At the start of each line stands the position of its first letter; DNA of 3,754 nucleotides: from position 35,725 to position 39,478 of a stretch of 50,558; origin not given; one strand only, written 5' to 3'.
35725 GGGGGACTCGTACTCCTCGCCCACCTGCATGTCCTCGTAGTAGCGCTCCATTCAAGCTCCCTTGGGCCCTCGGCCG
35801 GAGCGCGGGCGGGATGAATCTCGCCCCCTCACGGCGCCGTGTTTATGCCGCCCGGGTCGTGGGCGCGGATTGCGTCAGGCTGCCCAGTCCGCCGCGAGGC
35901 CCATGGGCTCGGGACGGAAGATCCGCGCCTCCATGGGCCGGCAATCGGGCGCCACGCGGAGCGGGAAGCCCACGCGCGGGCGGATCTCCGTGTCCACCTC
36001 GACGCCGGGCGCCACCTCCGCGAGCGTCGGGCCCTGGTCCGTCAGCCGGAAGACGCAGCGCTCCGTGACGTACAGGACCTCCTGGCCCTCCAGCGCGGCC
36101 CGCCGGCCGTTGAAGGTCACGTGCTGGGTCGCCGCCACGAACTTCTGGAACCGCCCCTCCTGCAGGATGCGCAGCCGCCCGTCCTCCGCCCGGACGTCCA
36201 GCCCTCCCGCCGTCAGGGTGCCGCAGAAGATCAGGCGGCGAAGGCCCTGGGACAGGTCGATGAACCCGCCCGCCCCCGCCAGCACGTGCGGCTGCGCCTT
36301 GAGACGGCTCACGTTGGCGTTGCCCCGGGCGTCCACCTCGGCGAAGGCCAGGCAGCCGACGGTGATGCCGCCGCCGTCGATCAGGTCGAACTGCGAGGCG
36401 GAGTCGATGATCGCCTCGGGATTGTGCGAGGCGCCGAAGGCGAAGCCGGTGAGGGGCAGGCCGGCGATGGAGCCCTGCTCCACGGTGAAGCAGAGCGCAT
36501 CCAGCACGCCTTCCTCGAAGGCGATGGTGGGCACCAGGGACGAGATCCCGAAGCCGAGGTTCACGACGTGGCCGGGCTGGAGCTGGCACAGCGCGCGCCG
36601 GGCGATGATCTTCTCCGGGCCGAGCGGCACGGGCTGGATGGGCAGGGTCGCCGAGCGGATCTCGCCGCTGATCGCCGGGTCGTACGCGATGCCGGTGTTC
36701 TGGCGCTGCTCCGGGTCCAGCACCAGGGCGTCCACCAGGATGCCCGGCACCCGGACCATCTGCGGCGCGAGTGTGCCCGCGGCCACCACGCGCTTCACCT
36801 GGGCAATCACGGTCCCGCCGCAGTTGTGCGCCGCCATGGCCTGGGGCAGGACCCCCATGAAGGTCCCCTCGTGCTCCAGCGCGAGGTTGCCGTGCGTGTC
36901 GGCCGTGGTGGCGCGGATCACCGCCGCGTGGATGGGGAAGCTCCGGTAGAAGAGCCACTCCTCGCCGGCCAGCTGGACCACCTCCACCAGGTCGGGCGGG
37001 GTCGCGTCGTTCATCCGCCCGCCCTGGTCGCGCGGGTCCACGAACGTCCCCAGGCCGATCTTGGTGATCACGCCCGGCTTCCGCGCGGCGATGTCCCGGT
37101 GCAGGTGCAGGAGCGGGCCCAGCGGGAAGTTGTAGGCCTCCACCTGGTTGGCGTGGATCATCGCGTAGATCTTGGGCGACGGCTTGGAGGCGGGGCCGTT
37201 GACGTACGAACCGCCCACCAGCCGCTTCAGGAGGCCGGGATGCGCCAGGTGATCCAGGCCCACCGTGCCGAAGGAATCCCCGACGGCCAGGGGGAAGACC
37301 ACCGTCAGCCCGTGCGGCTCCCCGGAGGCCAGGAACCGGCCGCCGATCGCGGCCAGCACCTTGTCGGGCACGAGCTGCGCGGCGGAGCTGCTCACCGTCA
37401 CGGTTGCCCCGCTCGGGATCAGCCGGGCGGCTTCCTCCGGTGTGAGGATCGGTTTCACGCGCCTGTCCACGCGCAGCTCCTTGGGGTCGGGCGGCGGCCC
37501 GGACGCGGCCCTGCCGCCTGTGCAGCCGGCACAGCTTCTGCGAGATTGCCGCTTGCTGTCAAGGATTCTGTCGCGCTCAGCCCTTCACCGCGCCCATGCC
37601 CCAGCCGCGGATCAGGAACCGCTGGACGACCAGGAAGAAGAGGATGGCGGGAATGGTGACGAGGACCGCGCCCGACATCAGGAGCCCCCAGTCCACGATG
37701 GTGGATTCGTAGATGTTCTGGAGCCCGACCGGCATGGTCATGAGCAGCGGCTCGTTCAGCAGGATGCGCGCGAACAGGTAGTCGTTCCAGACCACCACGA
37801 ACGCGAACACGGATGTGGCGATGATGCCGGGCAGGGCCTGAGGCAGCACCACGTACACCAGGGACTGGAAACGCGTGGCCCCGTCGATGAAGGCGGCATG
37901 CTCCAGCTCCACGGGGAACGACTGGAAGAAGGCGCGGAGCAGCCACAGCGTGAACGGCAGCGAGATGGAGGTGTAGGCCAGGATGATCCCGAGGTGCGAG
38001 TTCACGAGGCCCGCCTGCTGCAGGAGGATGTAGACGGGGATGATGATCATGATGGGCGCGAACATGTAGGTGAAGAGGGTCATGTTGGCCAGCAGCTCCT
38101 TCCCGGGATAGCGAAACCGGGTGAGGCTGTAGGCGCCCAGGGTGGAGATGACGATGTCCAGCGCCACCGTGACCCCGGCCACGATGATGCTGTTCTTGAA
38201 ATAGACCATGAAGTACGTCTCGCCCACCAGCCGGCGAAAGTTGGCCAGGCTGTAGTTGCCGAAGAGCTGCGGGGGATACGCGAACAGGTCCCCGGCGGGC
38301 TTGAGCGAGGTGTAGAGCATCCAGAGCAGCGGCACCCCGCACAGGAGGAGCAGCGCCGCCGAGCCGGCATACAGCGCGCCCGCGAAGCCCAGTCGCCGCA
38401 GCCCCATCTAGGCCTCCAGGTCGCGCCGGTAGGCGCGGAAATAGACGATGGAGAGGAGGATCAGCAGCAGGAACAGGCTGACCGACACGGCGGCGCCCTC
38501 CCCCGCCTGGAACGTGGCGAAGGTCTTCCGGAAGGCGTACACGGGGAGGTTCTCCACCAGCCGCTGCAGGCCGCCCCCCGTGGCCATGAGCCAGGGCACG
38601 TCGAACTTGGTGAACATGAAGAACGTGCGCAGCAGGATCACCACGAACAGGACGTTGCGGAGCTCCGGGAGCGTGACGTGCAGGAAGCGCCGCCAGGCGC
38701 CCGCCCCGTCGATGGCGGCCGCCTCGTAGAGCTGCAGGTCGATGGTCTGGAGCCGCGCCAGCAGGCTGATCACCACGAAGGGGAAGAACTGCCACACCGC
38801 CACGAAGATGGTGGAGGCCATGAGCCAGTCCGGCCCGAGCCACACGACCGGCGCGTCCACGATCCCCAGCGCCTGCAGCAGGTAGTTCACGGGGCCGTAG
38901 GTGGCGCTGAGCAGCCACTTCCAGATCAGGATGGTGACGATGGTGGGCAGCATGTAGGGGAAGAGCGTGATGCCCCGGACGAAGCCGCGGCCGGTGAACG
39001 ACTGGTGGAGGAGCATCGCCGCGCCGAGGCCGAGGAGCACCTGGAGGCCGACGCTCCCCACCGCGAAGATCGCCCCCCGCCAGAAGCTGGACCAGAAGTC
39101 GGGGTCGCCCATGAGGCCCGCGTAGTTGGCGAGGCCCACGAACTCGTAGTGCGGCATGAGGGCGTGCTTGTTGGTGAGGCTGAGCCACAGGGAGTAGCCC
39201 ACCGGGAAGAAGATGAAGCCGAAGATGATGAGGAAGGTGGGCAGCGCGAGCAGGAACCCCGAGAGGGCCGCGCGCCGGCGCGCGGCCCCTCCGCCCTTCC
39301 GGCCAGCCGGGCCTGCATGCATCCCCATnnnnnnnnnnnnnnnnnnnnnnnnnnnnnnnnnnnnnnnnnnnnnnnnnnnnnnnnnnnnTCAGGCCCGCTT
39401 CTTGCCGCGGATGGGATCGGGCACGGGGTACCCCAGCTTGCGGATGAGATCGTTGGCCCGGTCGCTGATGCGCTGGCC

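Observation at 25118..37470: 12-kb co-directional cluster joining an orphan glycyl-radical enzyme to a TRAP transporter and a thiolase-less beta-oxidation-like set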

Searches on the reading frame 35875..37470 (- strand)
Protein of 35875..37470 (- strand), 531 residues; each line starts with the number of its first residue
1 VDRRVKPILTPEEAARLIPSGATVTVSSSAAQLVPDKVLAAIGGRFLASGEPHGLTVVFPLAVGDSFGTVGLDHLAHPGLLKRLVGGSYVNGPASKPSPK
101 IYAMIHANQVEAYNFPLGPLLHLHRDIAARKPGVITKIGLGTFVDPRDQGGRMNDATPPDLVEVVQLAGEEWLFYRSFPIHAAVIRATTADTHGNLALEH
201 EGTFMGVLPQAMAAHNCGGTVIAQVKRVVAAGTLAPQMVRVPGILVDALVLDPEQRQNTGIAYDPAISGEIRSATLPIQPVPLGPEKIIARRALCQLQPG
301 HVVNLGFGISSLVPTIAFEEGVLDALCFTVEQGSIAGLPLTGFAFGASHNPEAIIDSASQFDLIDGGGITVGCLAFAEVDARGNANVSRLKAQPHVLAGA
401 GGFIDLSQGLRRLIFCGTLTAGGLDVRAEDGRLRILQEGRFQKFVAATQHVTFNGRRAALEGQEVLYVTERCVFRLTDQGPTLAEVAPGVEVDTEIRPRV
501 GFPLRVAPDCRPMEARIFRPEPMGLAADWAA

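Call 3: search_protein_families(library=pfam, proteins=[window:35875-37470:-])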
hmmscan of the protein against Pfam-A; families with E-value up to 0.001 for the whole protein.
window:35875-37470:- (531 aa): 1 family
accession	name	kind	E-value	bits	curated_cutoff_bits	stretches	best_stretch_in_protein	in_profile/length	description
PF01144.29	CoA_trans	-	4.8e-20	72.3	23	1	11-250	4-215/217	Coenzyme A transferase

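Call 4: search_protein_families(library=ncbifam, proteins=[window:35875-37470:-])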
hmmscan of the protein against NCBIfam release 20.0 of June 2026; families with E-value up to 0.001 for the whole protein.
window:35875-37470:- (531 aa): 4 families
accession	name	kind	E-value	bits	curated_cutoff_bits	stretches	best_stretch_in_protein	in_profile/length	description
NF052271.1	Staph_FadX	equivalog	5.9e-100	335.3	750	1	13-521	8-509/523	fatty acid degradation protein FadX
TIGR02429.1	pcaI_scoA_fam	subfamily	3.6e-15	55.9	128.5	1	10-250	8-217/222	3-oxoacid CoA-transferase subunit A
TIGR02428.1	pcaJ_scoB_fam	subfamily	1.5e-11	44.1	243.55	1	287-493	4-195/207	3-oxoacid CoA-transferase subunit B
NF007394.0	PRK09920.1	equivalog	6.9e-10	38.9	315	1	116-252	99-216/219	acetate CoA-transferase subunit alpha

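Call 32: find_related_loci(query=window:35875-37470:-, collection=genome_contigs, flank=10000)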
Query window:35875-37470:- (531 aa) in genome_contigs; peptide patterns used: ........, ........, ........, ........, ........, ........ (x = any residue, [..] = any of these).
157 stretches matched a pattern; 34 encode a relative of the query (tblastn E <= 1e-3); 34 distinct loci.
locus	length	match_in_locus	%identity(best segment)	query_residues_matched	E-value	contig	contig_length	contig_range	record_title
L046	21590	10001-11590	83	1-530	0e+0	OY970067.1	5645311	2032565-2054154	MAG: uncultured candidate division NC10 bacterium isolate MFD01231.bin.c.1 genome assembly, chromosome: 1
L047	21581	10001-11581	83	4-530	0e+0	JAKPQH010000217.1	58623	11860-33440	MAG: bacterium isolate JPNA_maxbin.176 k141_638109, whole genome shotgun sequence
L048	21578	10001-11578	79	4-529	0e+0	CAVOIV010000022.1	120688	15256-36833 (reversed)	MAG: uncultured candidate division NC10 bacterium isolate MFD10007.bin.2.127 genome assembly, contig: contig_34662, whol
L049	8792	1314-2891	77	4-529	0e+0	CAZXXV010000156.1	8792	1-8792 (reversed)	MAG TPA_asm: uncultured bacterium isolate binchicken_co376_252 genome assembly, contig: NODE_9844_length_8792_cov_7.5078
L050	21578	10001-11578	78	4-529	0e+0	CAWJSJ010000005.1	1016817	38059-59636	MAG: uncultured candidate division NC10 bacterium isolate MFD00905.bin.2.59 genome assembly, contig: contig_551, whole g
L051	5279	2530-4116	77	1-529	0e+0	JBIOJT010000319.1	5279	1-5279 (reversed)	MAG: Candidatus Methylomirabilales bacterium isolate GcC5-40 k141_2069092_length_5279_cov_25.3505, whole genome shotgun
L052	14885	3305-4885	77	3-529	0e+0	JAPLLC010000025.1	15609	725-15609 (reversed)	MAG: Candidatus Methylomirabilota bacterium isolate LacPavin_0419_WC70L_MAG_65_10 LacPavin_0419_WC70L_scaffold_199277, w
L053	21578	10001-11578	78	4-529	0e+0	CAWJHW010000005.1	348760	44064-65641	MAG: uncultured candidate division NC10 bacterium isolate MFD03726.bin.1.177 genome assembly, contig: contig_18820, whol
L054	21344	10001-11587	76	1-529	0e+0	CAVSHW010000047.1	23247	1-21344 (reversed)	MAG: uncultured candidate division NC10 bacterium isolate MFD01476.bin.2.107 genome assembly, contig: contig_59890, whol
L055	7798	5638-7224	77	1-529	0e+0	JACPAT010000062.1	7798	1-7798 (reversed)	MAG: Candidatus Methylomirabilota bacterium isolate NC_groundwater_238_Ag_S-0.2um_67_12 S5_GD2017_2_S2_scaffold_7311, wh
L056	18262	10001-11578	76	4-529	0e+0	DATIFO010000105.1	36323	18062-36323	MAG TPA_asm: Candidatus Methylomirabilis sp. isolate SMAG_U16397 k141_1971232, whole genome shotgun sequence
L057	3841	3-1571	77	9-529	0e+0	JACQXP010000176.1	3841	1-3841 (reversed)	MAG: Candidatus Methylomirabilota bacterium isolate NC_groundwater_1518_Pr4_B-0.1um_67_4 SR1-18-B1_scaffold_230790, whol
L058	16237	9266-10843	76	6-531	0e+0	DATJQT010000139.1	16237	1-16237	MAG TPA_asm: Candidatus Baltobacteraceae bacterium isolate SMAG_U14948 k141_4342310, whole genome shotgun sequence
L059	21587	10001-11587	75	1-529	0e+0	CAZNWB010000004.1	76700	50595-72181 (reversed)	MAG TPA_asm: uncultured bacterium isolate SRP119689_co1_259 genome assembly, contig: NODE_335_length_76700_cov_6.737661,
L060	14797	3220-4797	77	4-529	0e+0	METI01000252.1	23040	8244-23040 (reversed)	MAG: candidate division NC10 bacterium RIFCSPLOWO2_12_FULL_66_18 rifcsplowo2_12_scaffold_9807, whole genome shotgun sequ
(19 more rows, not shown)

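Call 35: search_solved_structures(query=window:35875-37470:-, max_evalue=1e-10)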
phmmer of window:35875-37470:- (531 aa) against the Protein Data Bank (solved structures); distinct sequences matched with E-value up to 1e-10: 8.
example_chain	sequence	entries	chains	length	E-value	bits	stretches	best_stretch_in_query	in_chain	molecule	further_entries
2ahu_A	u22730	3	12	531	6.5e-116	391.5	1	7-527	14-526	putative enzyme ydiF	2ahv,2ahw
6lp1_A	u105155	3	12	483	2.7e-13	52.9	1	99-416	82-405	Succinyl-CoA:3-ketoacid-coenzyme A transferase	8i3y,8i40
3dlx_A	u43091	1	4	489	2.9e-13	52.8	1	10-411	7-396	Succinyl-CoA:3-ketoacid-coenzyme A transferase 1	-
9xmy_A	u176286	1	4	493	3e-13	52.7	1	99-416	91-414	Succinyl-CoA:3-ketoacid-coenzyme A transferase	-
2nrb_A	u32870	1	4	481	1.5e-11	47.1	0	12-410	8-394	Succinyl-CoA:3-ketoacid-coenzyme A transferase 1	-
2nrc_A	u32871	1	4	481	2e-11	46.7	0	12-410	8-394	Succinyl-CoA:3-ketoacid-coenzyme A transferase 1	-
3oxo_A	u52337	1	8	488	3.5e-11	45.9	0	12-410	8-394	Succinyl-CoA:3-ketoacid-coenzyme A transferase 1, mitochondrial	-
1m3e_A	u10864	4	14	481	3.7e-11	45.8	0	12-410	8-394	SUCCINYL-COA:3-KETOACID-COENZYME A TRANSFERASE | Succinyl-CoA:3-ketoacid-coenzyme A transferase, mitochondrial precursor | Succinyl-CoA:3-ketoacid-coenzyme A tr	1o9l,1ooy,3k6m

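Call 38: search_protein_families(library=pfam, proteins=[L046:7114-8181:+, L046:8212-9948:+, L046:13641-14798:+, L047:14549-15574:+, L054:13635-15386:+, L060:7231-9132:+, L048:8857-9999:+, L047:3350-4573:+, L047:6634-7956:+, L056:7975-9786:+])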
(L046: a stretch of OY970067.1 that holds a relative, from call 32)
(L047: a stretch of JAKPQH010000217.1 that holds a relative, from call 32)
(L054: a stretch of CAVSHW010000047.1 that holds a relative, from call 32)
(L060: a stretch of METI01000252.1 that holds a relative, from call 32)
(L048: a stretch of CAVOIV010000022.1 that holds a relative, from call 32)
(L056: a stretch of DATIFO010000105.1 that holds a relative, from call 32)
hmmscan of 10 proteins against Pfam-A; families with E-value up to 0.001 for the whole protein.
L046:7114-8181:+ (355 aa): 4 families
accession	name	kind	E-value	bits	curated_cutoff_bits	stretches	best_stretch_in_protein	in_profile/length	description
PF13377.12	Peripla_BP_3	-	1.5e-35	123.1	26.5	1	179-342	2-167/167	Periplasmic binding protein-like domain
PF00532.27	Peripla_BP_1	-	2.2e-30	106.6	22.2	1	70-318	2-265/281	Periplasmic binding proteins and sugar binding domain of LacI family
PF13407.12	Peripla_BP_4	-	4.7e-15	56.3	35.1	1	73-316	2-253/258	Periplasmic binding protein domain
PF00356.27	LacI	-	2.9e-13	49.8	27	1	13-58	1-46/46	Bacterial regulatory proteins, lacI family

L046:8212-9948:+ (578 aa): 3 families
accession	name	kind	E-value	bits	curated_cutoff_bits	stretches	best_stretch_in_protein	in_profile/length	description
PF00890.30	FAD_binding_2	-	9.5e-40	137.5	20.4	1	8-406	2-412/414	FAD binding domain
PF02910.25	Succ_DH_flav_C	-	5.5e-25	88.2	20.8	1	463-556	2-100/130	Fumarate reductase flavoprotein C-term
PF07992.20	Pyr_redox_2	-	0.00015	21.7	26.1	0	7-172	2-154/291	Pyridine nucleotide-disulphide oxidoreductase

L046:13641-14798:+ (385 aa): 4 families
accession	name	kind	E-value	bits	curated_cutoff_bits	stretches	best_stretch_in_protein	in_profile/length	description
PF13377.12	Peripla_BP_3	-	2.6e-36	125.6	26.5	1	178-341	2-167/167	Periplasmic binding protein-like domain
PF00532.27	Peripla_BP_1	-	1.5e-28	100.5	22.2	1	69-317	2-263/281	Periplasmic binding proteins and sugar binding domain of LacI family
PF00356.27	LacI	-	1.2e-16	60.6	27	1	12-57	1-46/46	Bacterial regulatory proteins, lacI family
PF13407.12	Peripla_BP_4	-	1.7e-14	54.4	35.1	1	72-316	2-254/258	Periplasmic binding protein domain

L047:14549-15574:+ (341 aa): 3 families
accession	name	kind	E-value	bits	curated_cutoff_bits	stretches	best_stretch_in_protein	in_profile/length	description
PF01408.29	GFO_IDH_MocA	-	1.4e-18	68.1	24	1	5-122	2-118/120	Oxidoreductase family, NAD-binding Rossmann fold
PF22725.1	GFO_IDH_MocA_C3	-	4.4e-13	49.7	27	1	132-229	1-105/124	GFO/IDH/MocA C-terminal domain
PF02894.22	GFO_IDH_MocA_C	-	2.4e-08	34.5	22.9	1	137-331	2-218/218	Oxidoreductase family, C-terminal alpha/beta domain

L054:13635-15386:+ (583 aa): 1 family
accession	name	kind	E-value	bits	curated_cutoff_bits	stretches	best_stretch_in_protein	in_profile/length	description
PF00496.27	SBP_bac_5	-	2e-96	323.8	32.4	1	140-496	1-362/368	Bacterial extracellular solute-binding proteins, family 5 Middle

L060:7231-9132:+ (633 aa): 2 families
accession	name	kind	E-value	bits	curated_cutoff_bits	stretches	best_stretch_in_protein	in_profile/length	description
PF00291.31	PALP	-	8.2e-73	245.7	35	1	96-398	1-295/295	Pyridoxal-phosphate dependent enzyme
PF08502.15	LeuA_dimer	-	2.3e-28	99.2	24.9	1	491-627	2-130/131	LeuA allosteric (dimerisation) domain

L048:8857-9999:+ (380 aa): 4 families
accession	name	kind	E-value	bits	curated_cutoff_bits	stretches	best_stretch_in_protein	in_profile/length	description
PF00532.27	Peripla_BP_1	-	1.9e-34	119.9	22.2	1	82-331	2-264/281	Periplasmic binding proteins and sugar binding domain of LacI family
PF13377.12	Peripla_BP_3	-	2.4e-34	119.3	26.5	1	192-354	3-167/167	Periplasmic binding protein-like domain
PF13407.12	Peripla_BP_4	-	7.2e-17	62.2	35.1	1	85-323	2-248/258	Periplasmic binding protein domain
PF00356.27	LacI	-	9.4e-16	57.8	27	1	25-70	1-46/46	Bacterial regulatory proteins, lacI family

L047:3350-4573:+ (407 aa): 4 families
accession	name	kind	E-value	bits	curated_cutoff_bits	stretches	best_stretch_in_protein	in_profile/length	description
PF02518.31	HATPase_c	-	2.1e-27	96.2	26.4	1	290-397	1-110/111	Histidine kinase-, DNA gyrase B-, and HSP90-like ATPase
PF00512.31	HisKA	-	1.7e-09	38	26.9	1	184-245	3-63/66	His Kinase A (phospho-acceptor) domain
PF10090.15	HPTransfase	-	1.5e-05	25.2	22.9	1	292-336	29-73/123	Histidine phosphotransferase C-terminal domain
PF14501.12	HATPase_c_5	-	0.00052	20.3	22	1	293-383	4-91/102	GHKL domain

L047:6634-7956:+ (440 aa): 2 families
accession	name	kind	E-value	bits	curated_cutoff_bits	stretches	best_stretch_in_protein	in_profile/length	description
PF00208.27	ELFV_dehydrog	-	1.3e-67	228.4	23.4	1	207-437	1-241/241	Glutamate/Leucine/Phenylalanine/Valine dehydrogenase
PF02812.23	ELFV_dehydrog_N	-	4e-56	188.7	25.3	1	57-184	1-128/129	Glu/Leu/Phe/Val dehydrogenase, dimerisation domain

L056:7975-9786:+ (603 aa): 3 families
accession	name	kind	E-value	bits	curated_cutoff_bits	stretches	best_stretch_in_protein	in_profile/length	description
PF00890.30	FAD_binding_2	-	4.9e-40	138.4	20.4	1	31-430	1-412/414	FAD binding domain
PF02910.25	Succ_DH_flav_C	-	1.6e-24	86.7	20.8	1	487-581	2-101/130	Fumarate reductase flavoprotein C-term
PF01266.30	DAO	-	3.8e-07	30.4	27.9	1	31-232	1-220/353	FAD dependent oxidoreductase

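Call 49: search_protein_families(library=ncbifam, proteins=[L047:14549-15574:+, L046:8212-9948:+], max_evalue=1e-10)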
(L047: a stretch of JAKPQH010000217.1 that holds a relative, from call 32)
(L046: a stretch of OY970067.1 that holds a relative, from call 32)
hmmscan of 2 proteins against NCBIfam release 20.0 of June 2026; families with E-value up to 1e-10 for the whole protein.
L047:14549-15574:+ (341 aa): 3 families
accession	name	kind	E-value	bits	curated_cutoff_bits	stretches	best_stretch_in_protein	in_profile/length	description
TIGR04380.1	myo_inos_iolG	equivalog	1.4e-19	70.1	355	1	5-329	3-329/330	inositol 2-dehydrogenase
NF040723.1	UDP-GlcNAcDh_Arch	equivalog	2.1e-15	57.1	450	1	4-228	1-217/302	UDP-N-acetylglucosamine 3-dehydrogenase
NF008607.0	PRK11579.1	subfamily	1.2e-12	47.5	330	1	3-280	4-269/346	oxidoreductase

L046:8212-9948:+ (578 aa): 29 families (the best 25 are shown)
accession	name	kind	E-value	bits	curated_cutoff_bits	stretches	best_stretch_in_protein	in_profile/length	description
NF004900.0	PRK06263.1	equivalog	7e-97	325.3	718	1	3-557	5-535/546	fumarate reductase (CoM/CoB) subunit TfrA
NF005866.0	PRK07803.1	equivalog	4.9e-78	262.8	819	1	3-558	6-584/631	fumarate reductase/succinate dehydrogenase flavoprotein subunit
TIGR01812.1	sdhA_frdA_Gneg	subfamily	6.8e-73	246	567.3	1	8-557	2-543/568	succinate dehydrogenase or fumarate reductase, flavoprotein subunit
NF004724.0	PRK06069.1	subfamily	3.2e-65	220.4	826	1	2-562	2-557/577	succinate dehydrogenase/fumarate reductase flavoprotein subunit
TIGR00551.1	nadB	equivalog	1.6e-60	205.2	452.75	2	5-237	2-228/489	L-aspartate oxidase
NF004613.0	PRK05945.1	equivalog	9.6e-60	202.7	824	1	5-555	3-548/575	succinate dehydrogenase/fumarate reductase flavoprotein subunit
NF005867.0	PRK07804.1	equivalog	1.8e-59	201.5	639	2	350-565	340-538/548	L-aspartate oxidase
NF005636.0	PRK07395.1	subfamily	7.2e-59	199.5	723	2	5-236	12-238/560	L-aspartate oxidase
TIGR01816.1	sdhA_forward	equivalog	9e-57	192.5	727.35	1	159-553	160-548/584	succinate dehydrogenase flavoprotein subunit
NF005978.0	PRK08071.1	equivalog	1.3e-56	192.1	621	2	5-238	3-230/514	L-aspartate oxidase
NF005701.0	PRK07512.1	equivalog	7.7e-56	189.5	528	2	5-239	8-238/516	L-aspartate oxidase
NF006131.0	PRK08275.1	equivalog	3.9e-54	183.9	587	1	3-564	8-546/577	fumarate reductase/succinate dehydrogenase flavoprotein subunit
NF006383.0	PRK08626.1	equivalog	5.8e-53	180.1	663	1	346-556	347-567/657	fumarate reductase flavoprotein subunit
NF006686.0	PRK09231.1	equivalog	3.4e-51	174.5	854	1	1-550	1-548/598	fumarate reductase (quinol) flavoprotein subunit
NF005037.0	PRK06452.1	equivalog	2e-47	162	862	1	1-564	1-548/566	succinate dehydrogenase flavoprotein subunit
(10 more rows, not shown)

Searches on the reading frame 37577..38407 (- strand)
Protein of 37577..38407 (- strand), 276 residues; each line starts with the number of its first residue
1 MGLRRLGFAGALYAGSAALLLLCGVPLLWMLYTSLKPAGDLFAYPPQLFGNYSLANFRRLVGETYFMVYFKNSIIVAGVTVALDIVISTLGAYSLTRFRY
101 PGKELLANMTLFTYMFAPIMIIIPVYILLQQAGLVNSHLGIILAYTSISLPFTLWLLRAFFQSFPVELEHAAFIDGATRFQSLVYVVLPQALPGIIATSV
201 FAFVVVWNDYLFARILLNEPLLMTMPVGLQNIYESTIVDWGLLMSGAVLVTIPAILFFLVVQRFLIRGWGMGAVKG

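Call 5: search_protein_families(library=pfam, proteins=[window:37577-38407:-])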
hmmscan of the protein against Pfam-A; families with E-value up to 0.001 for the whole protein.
window:37577-38407:- (276 aa): 1 family
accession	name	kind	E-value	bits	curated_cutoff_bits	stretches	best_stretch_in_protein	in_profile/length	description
PF00528.27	BPD_transp_1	-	2.1e-15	57.4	26.4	1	103-267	17-180/184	Binding-protein-dependent transport system inner membrane component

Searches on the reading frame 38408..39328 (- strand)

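Call 5: search_protein_families(library=pfam, proteins=[window:38408-39328:-])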
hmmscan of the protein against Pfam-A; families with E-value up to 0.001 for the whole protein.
window:38408-39328:- (306 aa): 1 family
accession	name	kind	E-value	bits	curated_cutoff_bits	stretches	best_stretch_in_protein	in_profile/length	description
PF00528.27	BPD_transp_1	-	6.6e-17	62.3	26.4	1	97-301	2-176/184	Binding-protein-dependent transport system inner membrane component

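Call 49: search_protein_families(library=ncbifam, proteins=[window:38408-39328:-], max_evalue=1e-10)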
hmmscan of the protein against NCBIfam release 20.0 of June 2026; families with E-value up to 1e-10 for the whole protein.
window:38408-39328:- (306 aa): 8 families
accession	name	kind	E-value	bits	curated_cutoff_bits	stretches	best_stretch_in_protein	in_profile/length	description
NF040931.1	ABC_arch_GlcT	equivalog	8.3e-31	107.6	360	1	28-293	2-264/278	glucose ABC transporter permease GlcT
NF007852.0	PRK10561.1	equivalog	4.1e-30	105.6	335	1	20-300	10-288/295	sn-glycerol-3-phosphate ABC transporter permease UgpA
NF008232.0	PRK10999.1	equivalog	1.6e-21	76.7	392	1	59-301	259-516/520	maltose ABC transporter permease MalF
TIGR03262.1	PhnU2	equivalog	4.7e-19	68.4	593.25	1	51-302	25-259/546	putative 2-aminoethylphosphonate ABC transporter permease subunit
NF011624.0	PRK15050.1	equivalog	7.9e-15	54.7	247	1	15-302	15-284/297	2-aminoethylphosphonate ABC transporter permease subunit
TIGR00969.1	3a0106s02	subfamily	2.5e-13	50.1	240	1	64-293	45-265/272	sulfate ABC transporter permease subunit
NF007044.0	PRK09497.1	equivalog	4.6e-13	49.3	348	1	38-301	22-276/285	spermidine/putrescine ABC transporter permease PotB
TIGR02140.1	permease_CysW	equivalog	4.3e-11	42.8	329.1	1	64-264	31-221/261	sulfate ABC transporter permease subunit CysW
